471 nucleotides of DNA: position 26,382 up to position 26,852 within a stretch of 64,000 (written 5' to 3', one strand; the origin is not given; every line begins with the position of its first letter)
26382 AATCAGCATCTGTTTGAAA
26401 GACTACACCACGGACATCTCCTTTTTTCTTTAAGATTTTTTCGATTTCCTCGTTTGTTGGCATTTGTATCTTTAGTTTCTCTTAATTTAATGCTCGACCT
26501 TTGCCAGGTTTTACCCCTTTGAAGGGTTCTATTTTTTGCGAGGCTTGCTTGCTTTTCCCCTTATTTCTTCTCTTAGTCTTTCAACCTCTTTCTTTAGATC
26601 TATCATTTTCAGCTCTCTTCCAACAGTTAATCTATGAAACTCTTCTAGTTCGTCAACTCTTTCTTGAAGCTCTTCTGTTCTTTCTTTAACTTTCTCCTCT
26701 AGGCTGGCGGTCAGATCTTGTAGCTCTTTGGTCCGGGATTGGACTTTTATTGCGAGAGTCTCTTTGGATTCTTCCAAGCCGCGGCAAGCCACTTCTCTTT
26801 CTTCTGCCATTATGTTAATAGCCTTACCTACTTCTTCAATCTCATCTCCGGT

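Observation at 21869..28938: Signalling island with duplicated two-gene modules and a shared C-terminal motif in kinase-less sensors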

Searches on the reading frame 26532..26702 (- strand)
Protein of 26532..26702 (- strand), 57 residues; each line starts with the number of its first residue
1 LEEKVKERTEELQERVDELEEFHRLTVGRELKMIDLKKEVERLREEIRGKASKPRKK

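Call 29: find_homologous_proteins(query=A2, max_evalue=10)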
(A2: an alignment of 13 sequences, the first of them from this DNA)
Query A2 (13 sequences) (52 aa, profile of the alignment): 288 proteins with E <= 10 among 8000 candidates; the best 120 are listed.
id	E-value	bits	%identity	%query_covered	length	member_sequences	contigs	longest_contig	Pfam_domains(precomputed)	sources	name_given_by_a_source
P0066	2.1e-16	77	63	79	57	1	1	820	-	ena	-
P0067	4.4e-16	76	82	54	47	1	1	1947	-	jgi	-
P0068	4.7e-15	72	64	54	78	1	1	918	-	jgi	-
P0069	6.1e-15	72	62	87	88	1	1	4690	-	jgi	-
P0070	7.9e-15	72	67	81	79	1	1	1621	-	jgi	jgi:uncharacterized protein YigA (DUF484 family)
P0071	1.2e-14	71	55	73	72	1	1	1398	-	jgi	-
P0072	1.7e-14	71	79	54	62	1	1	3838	-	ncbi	ncbi:MAG: hypothetical protein CO145_00765, partial [Candidatus Nealsonbacteria bacterium CG_4_9_14_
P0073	1.9e-14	70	67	92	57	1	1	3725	-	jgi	-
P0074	3.5e-14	70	79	54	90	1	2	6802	-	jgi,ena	-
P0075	3.8e-14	70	70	71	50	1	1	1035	-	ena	-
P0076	4.2e-14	69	72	56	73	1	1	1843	-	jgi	-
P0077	4.5e-14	69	76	71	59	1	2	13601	-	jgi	-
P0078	4.8e-14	69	79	54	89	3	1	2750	-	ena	-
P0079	5.5e-14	69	65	83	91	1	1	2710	-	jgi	jgi:nitrate/nitrite-specific signal transduction histidine kinase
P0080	5.5e-14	69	66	56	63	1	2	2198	-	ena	-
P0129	4.2e-11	60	65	65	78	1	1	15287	-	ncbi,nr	ncbi:MAG: hypothetical protein C5S52_06010 [ANME-2 cluster archaeon]|nr:hypothetical protein [ANME-2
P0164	8.2e-10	56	52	48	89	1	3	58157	-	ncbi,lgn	-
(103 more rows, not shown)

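Call 34: search_solved_structures(query=A3, max_evalue=10, show_alignments=4)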
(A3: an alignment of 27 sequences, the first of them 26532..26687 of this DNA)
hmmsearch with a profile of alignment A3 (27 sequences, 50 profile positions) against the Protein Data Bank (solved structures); distinct sequences matched with E-value up to 10: 12.
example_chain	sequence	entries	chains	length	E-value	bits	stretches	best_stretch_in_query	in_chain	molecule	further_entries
5tuu_B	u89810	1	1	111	0.095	15.4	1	28-47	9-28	Transcription factor E2F4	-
4dzn_A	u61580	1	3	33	0.12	15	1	32-47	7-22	COILED-COIL PEPTIDE CC-PIL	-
4dzm_A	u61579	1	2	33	0.41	13.3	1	31-44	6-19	COILED-COIL PEPTIDE CC-DI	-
5u59_A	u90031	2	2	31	0.61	12.8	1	32-47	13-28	Designed dimeric coiled coil peptide with two terpyridine side chains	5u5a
8cmo_F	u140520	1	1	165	0.69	12.6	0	32-48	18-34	Photosystem I reaction center subunit III PsaF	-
8cws_B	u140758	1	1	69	0.95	12.2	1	27-44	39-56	F4132-2 Chain B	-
1p9h_A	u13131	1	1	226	1.4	11.6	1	29-47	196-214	Invasin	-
7a4y_D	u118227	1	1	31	1.5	11.5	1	31-48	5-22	Coiled-coil P6 peptide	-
2w6r_A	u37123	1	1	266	2.3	10.9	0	25-38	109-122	IMIDAZOLE GLYCEROL PHOSPHATE SYNTHASE SUBUNIT HISF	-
7ekn_B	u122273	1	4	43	2.6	10.8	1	2-16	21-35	ipep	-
5fv8_A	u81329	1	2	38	2.8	10.6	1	32-46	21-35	FOSW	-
8c5y_A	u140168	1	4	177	3.3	10.5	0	6-17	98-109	Replication factor A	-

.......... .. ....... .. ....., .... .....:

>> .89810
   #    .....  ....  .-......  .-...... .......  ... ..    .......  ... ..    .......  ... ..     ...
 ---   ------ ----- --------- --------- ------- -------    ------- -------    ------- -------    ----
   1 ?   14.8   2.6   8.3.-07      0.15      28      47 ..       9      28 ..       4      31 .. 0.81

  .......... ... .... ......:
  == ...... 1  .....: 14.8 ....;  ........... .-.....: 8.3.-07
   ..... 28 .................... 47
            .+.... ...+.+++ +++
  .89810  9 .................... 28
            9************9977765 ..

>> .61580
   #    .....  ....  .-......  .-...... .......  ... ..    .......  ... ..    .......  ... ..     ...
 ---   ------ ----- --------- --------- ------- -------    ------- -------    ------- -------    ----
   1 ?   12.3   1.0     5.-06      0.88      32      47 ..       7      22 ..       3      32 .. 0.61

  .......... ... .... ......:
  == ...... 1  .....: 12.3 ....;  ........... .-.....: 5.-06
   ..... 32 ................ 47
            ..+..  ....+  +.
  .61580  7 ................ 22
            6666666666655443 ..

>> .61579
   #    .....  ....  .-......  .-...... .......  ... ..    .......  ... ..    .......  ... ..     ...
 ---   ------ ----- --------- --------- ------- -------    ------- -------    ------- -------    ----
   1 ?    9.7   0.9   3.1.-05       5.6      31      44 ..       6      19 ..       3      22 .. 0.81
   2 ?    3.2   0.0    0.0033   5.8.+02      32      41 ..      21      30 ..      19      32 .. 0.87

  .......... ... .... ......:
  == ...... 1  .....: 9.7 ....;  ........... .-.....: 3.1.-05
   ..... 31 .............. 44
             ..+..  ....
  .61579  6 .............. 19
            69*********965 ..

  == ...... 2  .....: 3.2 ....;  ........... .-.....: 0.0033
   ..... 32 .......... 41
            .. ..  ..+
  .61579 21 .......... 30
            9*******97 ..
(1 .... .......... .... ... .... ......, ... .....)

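Call 40: search_protein_representatives(alignment_id=A3)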
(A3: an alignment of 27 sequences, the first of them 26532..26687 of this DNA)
Query: 27 sequences, 50 profile positions. Proteins with E-value up to 0.001 (for the whole library): 15810; up to 1e-10: 1906; up to 1e-30: 0. The best 150 are listed.
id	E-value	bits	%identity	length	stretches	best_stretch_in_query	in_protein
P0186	4.9e-25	102.8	-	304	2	1-42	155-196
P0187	7.6e-24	99.0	-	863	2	3-45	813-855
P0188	2.4e-22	94.2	-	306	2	3-49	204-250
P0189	1.1e-21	92.1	-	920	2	3-46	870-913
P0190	7.0e-19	83.1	-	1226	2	2-48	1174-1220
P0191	1.6e-18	82.0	-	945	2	3-46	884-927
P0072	2.6e-18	81.3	-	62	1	2-48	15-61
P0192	3.2e-18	81.0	-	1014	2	2-44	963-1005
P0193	1.0e-17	79.4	-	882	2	3-39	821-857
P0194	1.1e-17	79.2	-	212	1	3-47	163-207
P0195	1.1e-17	79.2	-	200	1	1-49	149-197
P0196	1.8e-17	78.5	-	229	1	1-49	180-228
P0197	2.1e-17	78.4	-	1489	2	3-47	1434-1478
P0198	2.1e-17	78.3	-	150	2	1-47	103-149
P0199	2.3e-17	78.2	-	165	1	1-48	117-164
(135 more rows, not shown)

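Call 42: search_protein_families(library=pfam, alignment_id=A4, max_evalue=0.001)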
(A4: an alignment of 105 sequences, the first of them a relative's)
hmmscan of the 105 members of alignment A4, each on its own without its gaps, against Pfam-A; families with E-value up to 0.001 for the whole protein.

A. member 1, P0187 (863 aa): 6 families
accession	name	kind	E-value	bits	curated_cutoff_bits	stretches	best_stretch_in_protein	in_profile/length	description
PF12860.13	PAS_7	-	4.8e-17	62.6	27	1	567-683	1-114/115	PAS fold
PF00989.32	PAS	-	8.8e-16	58.4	22.6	1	691-808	1-113/113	PAS fold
PF13426.13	PAS_9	-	5.7e-12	46.3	27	1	702-810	2-103/103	PAS domain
PF08448.16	PAS_4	-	4.2e-07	30.6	23.1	1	697-813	1-110/110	PAS fold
PF13188.13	PAS_8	-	1e-06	28.8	21.8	0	691-742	1-53/65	PAS domain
PF00672.30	HAMP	-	0.00035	21.3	25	0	183-227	5-49/53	HAMP domain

B. families by the number of members that match (of 105 scanned): 52 families (the first 25 are shown)
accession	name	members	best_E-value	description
PF00672.30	HAMP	35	6.8e-17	HAMP domain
PF13426.13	PAS_9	31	8.5e-41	PAS domain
PF00989.32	PAS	29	6e-50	PAS fold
PF08448.16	PAS_4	26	2.8e-38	PAS fold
PF13188.13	PAS_8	19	3.7e-28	PAS domain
PF08447.18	PAS_3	9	1.4e-48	PAS fold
PF12860.13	PAS_7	9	1.7e-37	PAS fold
PF02743.24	dCache_1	9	4.6e-23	Cache domain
PF10114.15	PocR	7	5.2e-50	Sensory domain found in PocR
PF24820.1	Diguanyl_cycl_sensor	7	9.1e-22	Diguanylate cyclase-like sensor domain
PF16927.11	HisKA_7TM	4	2.6e-11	N-terminal 7TM region of histidine kinase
PF18947.5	HAMP_2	4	4e-08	HAMP domain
PF06785.16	UPF0242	3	0.00018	Uncharacterised protein family (UPF0242) N-terminus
PF13185.12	GAF_2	2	1.3e-11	GAF domain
PF01590.32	GAF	2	4.2e-07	GAF domain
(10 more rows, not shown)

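Call 44: find_encoding_contigs(protein=P0164, flank=6000, max_places=2)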
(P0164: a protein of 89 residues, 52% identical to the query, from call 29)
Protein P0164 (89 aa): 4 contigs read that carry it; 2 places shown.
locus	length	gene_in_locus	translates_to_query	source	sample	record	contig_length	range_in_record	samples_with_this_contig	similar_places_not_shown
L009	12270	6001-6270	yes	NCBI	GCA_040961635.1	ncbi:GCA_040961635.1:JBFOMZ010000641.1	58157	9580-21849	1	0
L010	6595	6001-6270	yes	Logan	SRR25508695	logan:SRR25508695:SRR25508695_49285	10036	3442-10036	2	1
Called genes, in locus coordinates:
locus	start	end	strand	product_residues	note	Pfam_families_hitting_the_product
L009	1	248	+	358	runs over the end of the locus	PF00025:Arf (weak), PF00071:Ras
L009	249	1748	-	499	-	PF04715:, PF00425:Chorismate_bind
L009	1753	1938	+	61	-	-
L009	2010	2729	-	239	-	PF00215:OMPdecase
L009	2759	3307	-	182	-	PF22769:DCD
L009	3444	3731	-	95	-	PF01455:HupF_HypC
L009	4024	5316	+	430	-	PF06050:HGD-D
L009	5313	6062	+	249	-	PF01869:BcrAD_BadFG, PF22521:HypF_C_2 (weak)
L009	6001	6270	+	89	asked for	-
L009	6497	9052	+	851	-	PF01624:MutS_I, PF05188:MutS_II, PF05192:MutS_III, PF05190:MutS_IV, PF00488:MutS_V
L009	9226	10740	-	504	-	PF00989:PAS (weak), PF13426:PAS_9, PF00990:GGDEF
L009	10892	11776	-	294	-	PF01259:SAICAR_synt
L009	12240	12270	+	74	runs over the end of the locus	PF01206:TusA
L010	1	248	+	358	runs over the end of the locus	PF00025:Arf (weak), PF00071:Ras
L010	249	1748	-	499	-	PF04715:, PF00425:Chorismate_bind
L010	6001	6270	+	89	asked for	-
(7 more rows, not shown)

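Call 45: find_encoding_contigs(protein=P0129, flank=6000, max_places=1)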
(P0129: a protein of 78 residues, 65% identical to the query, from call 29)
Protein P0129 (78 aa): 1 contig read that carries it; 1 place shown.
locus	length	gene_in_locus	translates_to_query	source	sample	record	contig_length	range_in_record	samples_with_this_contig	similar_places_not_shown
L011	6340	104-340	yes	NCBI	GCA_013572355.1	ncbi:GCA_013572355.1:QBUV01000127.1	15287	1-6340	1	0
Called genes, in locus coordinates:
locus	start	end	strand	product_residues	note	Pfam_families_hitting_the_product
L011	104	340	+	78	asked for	-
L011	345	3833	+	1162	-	PF02743:dCache_1, PF00672:HAMP, PF01590:GAF (weak), PF13185:GAF_2, PF00512:HisKA, PF02518:HATPase_c, PF00072:Response_reg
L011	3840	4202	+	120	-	PF00072:Response_reg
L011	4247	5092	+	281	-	PF00072:Response_reg, PF18546:MetOD1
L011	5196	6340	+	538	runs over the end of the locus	PF23990:PilB3_N, PF00437:T2SSE, PF27713:UCP018868 (faint), PF23989:PilB3_C (weak)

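Call 46: find_related_loci(query=A3, collection=genome_contigs, flank=8000)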
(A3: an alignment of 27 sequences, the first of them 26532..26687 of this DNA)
Query A3 (52 aa) in genome_contigs; peptide patterns used: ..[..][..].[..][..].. (x = any residue, [..] = any of these).
600 stretches matched a pattern (row limit reached: there are more); 506 encode a relative of the query (tblastn E <= 1e-3); the best 80 are kept; 80 distinct loci.
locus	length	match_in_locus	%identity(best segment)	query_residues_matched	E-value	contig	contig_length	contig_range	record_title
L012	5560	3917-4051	71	1-45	5e-16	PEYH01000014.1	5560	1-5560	MAG: Parcubacteria group bacterium CG08_land_8_20_14_0_20_43_9 CG08_land_8_20_14_0.20_scaffold_13556_c, whole genome sho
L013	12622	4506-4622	77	1-39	2e-15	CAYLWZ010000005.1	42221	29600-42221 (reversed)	MAG TPA_asm: uncultured Candidatus Saccharibacteria bacterium isolate binchicken_co262_119 genome assembly, contig: NODE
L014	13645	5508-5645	64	2-51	4e-13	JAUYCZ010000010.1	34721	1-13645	MAG: bacterium isolate C20_maxbin.116 C20_k141_683001, whole genome shotgun sequence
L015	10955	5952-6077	64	1-42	1e-12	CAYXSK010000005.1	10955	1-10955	MAG TPA_asm: uncultured Candidatus Saccharibacteria bacterium isolate binchicken_co387_6 genome assembly, contig: NODE_7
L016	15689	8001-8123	59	1-41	3e-12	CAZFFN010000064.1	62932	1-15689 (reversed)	MAG TPA_asm: uncultured Thermoplasmatales archaeon isolate SRP067234_co1_26 genome assembly, contig: k99_581165, whole g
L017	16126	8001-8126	62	1-42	2e-12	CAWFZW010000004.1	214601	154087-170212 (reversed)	MAG: Candidatus Nealsonbacteria bacterium isolate MFD04408.bin.2.132 genome assembly, contig: contig_54492, whole genome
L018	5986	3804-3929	64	5-46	3e-12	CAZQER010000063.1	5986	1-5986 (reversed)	MAG TPA_asm: uncultured archaeon isolate binchicken_co6_257 genome assembly, contig: NODE_17594_length_5986_cov_8.885517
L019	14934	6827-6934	72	2-37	3e-12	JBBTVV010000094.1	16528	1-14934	MAG: Patescibacteria group bacterium isolate H43-bin112_1 H43_bin112_1_000000000094, whole genome shotgun sequence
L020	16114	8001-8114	66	2-39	5e-12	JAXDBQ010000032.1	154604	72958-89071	MAG: Patescibacteria group bacterium isolate POMEDNA-B22 Raw2_k127_1451724, whole genome shotgun sequence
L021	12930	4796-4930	56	1-45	5e-12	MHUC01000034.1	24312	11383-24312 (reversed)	MAG: Candidatus Wildermuthbacteria bacterium RIFCSPHIGHO2_12_FULL_40_12 rifcsphigho2_12_scaffold_4706, whole genome shot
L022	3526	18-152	70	2-51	7e-12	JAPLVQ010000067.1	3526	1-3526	MAG: Candidatus Iainarchaeum archaeon isolate LacPavin_0419_WC90_MAG_36_6 LacPavin_0419_WC90_scaffold_52696, whole genom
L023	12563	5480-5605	57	1-42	7e-12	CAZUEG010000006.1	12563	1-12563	MAG TPA_asm: uncultured Candidatus Saccharibacteria bacterium isolate binchicken_co387_178 genome assembly, contig: NODE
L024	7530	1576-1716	55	2-48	6e-12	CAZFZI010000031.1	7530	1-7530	MAG TPA_asm: uncultured Candidatus Saccharibacteria bacterium isolate SRP178699_co3_51 genome assembly, contig: NODE_806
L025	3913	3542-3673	57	9-52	6e-12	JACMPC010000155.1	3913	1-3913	MAG: Dermatophilaceae bacterium isolate LF-bin-300 FL-bin-300-contig-k141_1170165, whole genome shotgun sequence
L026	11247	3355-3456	76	2-35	3e-12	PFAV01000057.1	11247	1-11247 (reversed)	MAG: bacterium (Candidatus Gribaldobacteria) CG10_big_fil_rev_8_21_14_0_10_41_12 CG10_8_21_14_0.10_scaffold_7558_c, whol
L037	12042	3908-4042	63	2-47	2e-11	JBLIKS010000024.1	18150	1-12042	MAG: Candidatus Azotimanducaceae bacterium isolate 3300054694_61 Ga0535664_0003344, whole genome shotgun sequence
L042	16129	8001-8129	56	6-46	5e-11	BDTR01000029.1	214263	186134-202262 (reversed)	Bacterium BMS3Bbin08 DNA, contig: NODE_1, whole genome shotgun sequence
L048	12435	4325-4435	74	2-39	9e-11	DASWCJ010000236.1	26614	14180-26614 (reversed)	MAG TPA_asm: Anaeromyxobacter sp. isolate SMAG_U2706 k141_1730831, whole genome shotgun sequence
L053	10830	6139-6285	51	2-50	1e-10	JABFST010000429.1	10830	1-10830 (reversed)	MAG: Methylococcaceae bacterium isolate WB-IL-19 seq_3066, whole genome shotgun sequence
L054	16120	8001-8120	68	2-42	1e-10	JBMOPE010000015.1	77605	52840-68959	MAG: Bacillota bacterium isolate Betzabe_MAG120 MAG120_15, whole genome shotgun sequence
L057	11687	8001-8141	61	2-50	2e-10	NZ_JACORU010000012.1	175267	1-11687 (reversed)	Ramlibacter albus strain GTP1 contig12, whole genome shotgun sequence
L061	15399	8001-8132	60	2-49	3e-10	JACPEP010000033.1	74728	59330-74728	MAG: Chloroflexi bacterium isolate NC_groundwater_338_Ag_B-0.1um_58_18 GD18-4_B1_scaffold_1362153, whole genome shotgun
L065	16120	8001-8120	68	2-42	3e-10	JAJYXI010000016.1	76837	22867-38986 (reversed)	MAG: Nitrospirae bacterium isolate FK3.bin35 NODE_539_length_76837_cov_10.248768, whole genome shotgun sequence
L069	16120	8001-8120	63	2-42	3e-10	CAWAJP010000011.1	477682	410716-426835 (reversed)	MAG: uncultured Methanosarcinales archaeon isolate MFD02416.bin.1.253 genome assembly, contig: contig_6584, whole genome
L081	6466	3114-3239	45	1-42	5e-10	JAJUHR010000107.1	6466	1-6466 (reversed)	MAG: Planctomycetota bacterium isolate bin69 k141_555452_length_6466_cov_34.5478, whole genome shotgun sequence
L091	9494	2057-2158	68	9-42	7e-10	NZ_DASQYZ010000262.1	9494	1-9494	MAG: Oligoflexus sp. isolate SMAG_U11078 k141_231908, whole genome shotgun sequence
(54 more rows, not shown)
